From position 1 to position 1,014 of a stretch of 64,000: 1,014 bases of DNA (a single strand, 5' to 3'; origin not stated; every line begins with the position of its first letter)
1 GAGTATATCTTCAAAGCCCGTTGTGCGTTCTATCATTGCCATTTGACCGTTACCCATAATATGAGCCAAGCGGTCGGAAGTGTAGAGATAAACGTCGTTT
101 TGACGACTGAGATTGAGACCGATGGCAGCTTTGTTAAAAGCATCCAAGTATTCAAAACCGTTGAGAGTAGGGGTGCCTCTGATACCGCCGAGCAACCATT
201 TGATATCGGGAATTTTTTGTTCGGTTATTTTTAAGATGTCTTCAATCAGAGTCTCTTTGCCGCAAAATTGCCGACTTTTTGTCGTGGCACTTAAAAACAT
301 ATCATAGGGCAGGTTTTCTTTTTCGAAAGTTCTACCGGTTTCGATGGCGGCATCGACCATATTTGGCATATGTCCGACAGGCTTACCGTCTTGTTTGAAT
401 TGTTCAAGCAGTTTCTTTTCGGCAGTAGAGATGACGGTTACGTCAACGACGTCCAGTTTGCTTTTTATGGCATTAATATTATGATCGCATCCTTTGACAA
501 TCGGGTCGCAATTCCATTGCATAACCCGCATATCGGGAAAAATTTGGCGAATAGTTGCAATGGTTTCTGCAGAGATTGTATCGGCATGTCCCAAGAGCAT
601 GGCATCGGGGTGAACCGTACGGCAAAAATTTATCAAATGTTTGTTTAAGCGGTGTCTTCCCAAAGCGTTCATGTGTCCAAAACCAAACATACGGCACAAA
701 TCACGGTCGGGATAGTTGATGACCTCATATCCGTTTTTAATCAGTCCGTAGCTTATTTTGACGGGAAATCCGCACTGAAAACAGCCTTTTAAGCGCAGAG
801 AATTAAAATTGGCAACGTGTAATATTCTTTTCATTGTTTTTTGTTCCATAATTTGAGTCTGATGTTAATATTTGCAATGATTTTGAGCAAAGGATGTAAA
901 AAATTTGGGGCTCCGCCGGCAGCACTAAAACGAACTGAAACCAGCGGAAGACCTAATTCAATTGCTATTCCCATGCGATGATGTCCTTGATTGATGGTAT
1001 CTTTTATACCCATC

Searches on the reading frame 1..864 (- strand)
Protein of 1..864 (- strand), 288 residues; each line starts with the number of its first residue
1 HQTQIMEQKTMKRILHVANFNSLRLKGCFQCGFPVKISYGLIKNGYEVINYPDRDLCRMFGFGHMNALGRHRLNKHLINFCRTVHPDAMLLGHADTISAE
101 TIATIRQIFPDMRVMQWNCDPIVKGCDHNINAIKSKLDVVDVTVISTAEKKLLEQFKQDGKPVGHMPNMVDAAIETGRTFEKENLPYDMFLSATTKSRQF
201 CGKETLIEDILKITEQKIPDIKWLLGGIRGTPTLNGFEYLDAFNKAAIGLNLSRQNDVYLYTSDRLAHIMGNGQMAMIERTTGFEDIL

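Call 70: search_protein_families(library=pfam, proteins=[window:1-864:-], max_evalue=0.01)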
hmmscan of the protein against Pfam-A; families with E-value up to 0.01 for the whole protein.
window:1-864:- (288 aa): 1 family
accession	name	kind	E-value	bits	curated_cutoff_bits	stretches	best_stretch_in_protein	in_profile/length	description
PF13524.12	Glyco_trans_1_2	-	0.00022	21.6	25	1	227-287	28-88/144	Glycosyl transferase-like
